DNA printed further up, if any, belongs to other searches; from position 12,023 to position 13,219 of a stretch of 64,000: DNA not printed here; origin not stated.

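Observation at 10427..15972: Type III R-M operon split by a low-GC DUF3800 gene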

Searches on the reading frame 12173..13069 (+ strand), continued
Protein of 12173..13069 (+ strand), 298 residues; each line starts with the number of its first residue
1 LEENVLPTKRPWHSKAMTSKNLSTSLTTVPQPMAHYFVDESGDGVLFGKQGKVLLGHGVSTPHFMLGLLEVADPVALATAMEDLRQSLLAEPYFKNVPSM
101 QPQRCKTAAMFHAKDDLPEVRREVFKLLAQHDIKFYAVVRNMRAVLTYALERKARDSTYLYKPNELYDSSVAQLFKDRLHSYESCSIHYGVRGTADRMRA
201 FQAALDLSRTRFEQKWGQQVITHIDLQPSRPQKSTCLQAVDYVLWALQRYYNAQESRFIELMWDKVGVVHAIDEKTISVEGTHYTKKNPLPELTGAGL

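Call 68: search_protein_families(library=pfam, proteins=[L028:5343-6959:+, L025:1749-3236:+, L028:3101-5317:+, L027:2743-5955:+, L041:1017-3884:+, L064:3831-5606:+, L064:5606-6925:+, L001:2916-4646:+], max_evalue=0.001)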
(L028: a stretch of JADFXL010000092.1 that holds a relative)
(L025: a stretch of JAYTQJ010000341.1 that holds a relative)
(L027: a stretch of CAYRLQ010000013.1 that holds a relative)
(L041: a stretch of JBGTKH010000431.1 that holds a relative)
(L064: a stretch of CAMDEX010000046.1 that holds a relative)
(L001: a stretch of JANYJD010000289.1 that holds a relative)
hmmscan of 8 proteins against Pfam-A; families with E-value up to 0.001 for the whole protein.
L028:5343-6959:+ (539 aa): 4 families
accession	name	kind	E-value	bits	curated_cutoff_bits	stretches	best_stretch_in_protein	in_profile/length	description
PF02384.22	N6_Mtase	-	6.9e-55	187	20.4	1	155-502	3-308/311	N-6 DNA Methylase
PF07669.17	Eco57I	-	2.1e-08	34.9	25.3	1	259-394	3-165/171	Eco57I restriction-modification methylase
PF01170.24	UPF0020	-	2.8e-08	34.1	22.3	1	186-331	18-142/197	RMKL-like, methyltransferase domain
PF13847.12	Methyltransf_31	-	0.001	19.2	27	0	241-388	13-128/145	Methyltransferase domain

L025:1749-3236:+ (496 aa): 1 family
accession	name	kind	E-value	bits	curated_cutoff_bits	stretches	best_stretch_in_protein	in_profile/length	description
PF01420.25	Methylase_S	-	3.8e-34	118.8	22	2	29-199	3-162/168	Type I restriction modification DNA specificity domain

L028:3101-5317:+ (739 aa): 7 families
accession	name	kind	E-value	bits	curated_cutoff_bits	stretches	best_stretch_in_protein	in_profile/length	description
PF04851.21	ResIII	-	6.1e-34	117.7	22.5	1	155-304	2-162/164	Type III restriction enzyme, res subunit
PF18766.7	SWI2_SNF2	-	7.6e-14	52.3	26.7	1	165-361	6-196/221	SWI2/SNF2 ATPase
PF00270.35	DEAD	-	4.8e-09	36.6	26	1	159-304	2-160/167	DEAD/DEAH box helicase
PF08463.15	EcoEI_R_C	-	6.3e-08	33.3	24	1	639-712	92-161/163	EcoEI R protein C-terminal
PF00271.37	Helicase_C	-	2.1e-06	28.4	23.5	1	443-548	16-108/110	Helicase conserved C-terminal domain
PF04313.20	HSDR_N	-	5.7e-05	23.5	25.1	1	53-117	122-194/198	Type I restriction enzyme R protein N terminus (HSDR_N)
PF13588.12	HSDR_N_2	-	0.00033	21.1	25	1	56-118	36-99/110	Type I restriction enzyme R protein N terminus (HSDR_N)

L027:2743-5955:+ (1070 aa): 6 families
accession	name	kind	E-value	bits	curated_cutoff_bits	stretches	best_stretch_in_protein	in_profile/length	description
PF07669.17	Eco57I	-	3e-50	171.1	25.3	1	520-713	2-171/171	Eco57I restriction-modification methylase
PF02384.22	N6_Mtase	-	9.2e-18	65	20.4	1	608-741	118-249/311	N-6 DNA Methylase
PF20473.4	MmeI_Mtase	-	1e-13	51.5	27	1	419-660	17-179/259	MmeI, DNA-methyltransferase domain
PF04313.20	HSDR_N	-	5.2e-09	36.7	25.1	1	26-134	2-193/198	Type I restriction enzyme R protein N terminus (HSDR_N)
PF12950.13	TaqI_C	-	9.9e-07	29.5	26.5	1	875-992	17-118/118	TaqI-like C-terminal specificity domain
PF01170.24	UPF0020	-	0.00076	19.7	22.3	0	423-535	30-93/197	RMKL-like, methyltransferase domain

L041:1017-3884:+ (956 aa): 4 families
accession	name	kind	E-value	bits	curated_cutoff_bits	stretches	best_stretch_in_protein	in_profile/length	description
PF00176.29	SNF2-rel_dom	-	7.6e-34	117.6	24.9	1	40-280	1-251/290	SNF2-related domain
PF00271.37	Helicase_C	-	4.5e-21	75.6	23.5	1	471-546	32-110/110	Helicase conserved C-terminal domain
PF00270.35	DEAD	-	2e-09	37.8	26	1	55-197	15-161/167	DEAD/DEAH box helicase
PF04851.21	ResIII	-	1e-08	35.7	22.5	1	37-196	4-162/164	Type III restriction enzyme, res subunit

L064:3831-5606:+ (592 aa): 3 families
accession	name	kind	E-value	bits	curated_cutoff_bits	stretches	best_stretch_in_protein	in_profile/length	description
PF13382.11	Adenine_deam_C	-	1.6e-64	216.9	27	1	416-583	1-168/169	Adenine deaminase C-terminal domain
PF01979.26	Amidohydro_1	-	3.3e-29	102.6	25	1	83-348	1-320/345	Amidohydrolase family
PF07969.17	Amidohydro_3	-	5e-14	53.1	29.7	2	208-364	305-471/472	Amidohydrolase family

L064:5606-6925:+ (440 aa): 1 family
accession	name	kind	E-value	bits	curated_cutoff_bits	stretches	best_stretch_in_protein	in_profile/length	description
PF00155.27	Aminotran_1_2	-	1.7e-90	304.3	19.7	1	68-433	2-361/361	Aminotransferase class I and II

L001:2916-4646:+ (577 aa): 2 families
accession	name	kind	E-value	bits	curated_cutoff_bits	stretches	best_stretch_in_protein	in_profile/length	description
PF04326.19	SLFN_AlbA_2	-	3.5e-11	44.1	25.3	1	34-157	1-115/118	Schlafen, AlbA_2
PF13749.12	HATPase_c_4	-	1.4e-09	38.2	26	1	338-410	10-82/89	Putative ATP-dependent DNA helicase recG C-terminal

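Call 69: search_solved_structures(query=A1, max_evalue=10, show_alignments=2)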
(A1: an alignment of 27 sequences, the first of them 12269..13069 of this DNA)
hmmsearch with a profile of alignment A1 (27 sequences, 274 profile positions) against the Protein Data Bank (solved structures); distinct sequences matched with E-value up to 10: 1.
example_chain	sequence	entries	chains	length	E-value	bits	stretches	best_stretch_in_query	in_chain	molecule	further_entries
2g9w_A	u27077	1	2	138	0.31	13.5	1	98-182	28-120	conserved hypothetical protein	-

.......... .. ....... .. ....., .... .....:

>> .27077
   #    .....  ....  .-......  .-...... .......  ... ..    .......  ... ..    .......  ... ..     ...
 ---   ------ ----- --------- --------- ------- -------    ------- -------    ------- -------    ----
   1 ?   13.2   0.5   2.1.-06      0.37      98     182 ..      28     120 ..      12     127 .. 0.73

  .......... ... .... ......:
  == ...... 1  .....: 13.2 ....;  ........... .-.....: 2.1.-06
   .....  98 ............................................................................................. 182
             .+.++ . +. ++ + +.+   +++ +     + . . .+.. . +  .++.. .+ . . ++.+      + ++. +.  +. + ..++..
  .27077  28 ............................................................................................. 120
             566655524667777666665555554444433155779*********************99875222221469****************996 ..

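Call 71: search_dna_similar(query=window:12269-13069:+, collection=plasmids, mode=protein, max_rows=15)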
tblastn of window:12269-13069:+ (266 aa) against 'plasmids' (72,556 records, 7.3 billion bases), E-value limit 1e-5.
Records with a match: 1; places in all: 1; records where one place covers at least 80% of the query: 0.
Best place of each record, by identity: <60% 1.
By first word of the organism name: Annamia 1.
By predicted mobility (MOB-suite, as given by PLSDB): non-mobilizable 1.
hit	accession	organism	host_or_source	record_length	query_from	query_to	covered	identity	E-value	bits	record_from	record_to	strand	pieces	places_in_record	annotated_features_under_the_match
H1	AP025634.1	Annamia dubia NIES-4383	-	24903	3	66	24%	42.2%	2e-9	65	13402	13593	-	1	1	hypothetical protein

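Call 72: search_dna_similar(query=window:12269-13069:+, collection=phages, mode=protein, max_rows=15)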
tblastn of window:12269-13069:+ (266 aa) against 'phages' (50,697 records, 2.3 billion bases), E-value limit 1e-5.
No match.

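Call 89: search_protein_families(library=padloc, proteins=[L001:2916-4646:+], max_evalue=0.001)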
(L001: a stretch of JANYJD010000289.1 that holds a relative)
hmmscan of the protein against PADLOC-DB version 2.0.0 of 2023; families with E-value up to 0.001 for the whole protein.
L001:2916-4646:+ (577 aa): 2 families
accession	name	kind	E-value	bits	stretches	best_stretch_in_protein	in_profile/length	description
PDLC02402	Aga_SIR2-PNTD1-PNTD2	-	4e-07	26.5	1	307-397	441-540/876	Class I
PDLC02394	pAgo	-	0.00028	16.7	0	53-162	52-163/1121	-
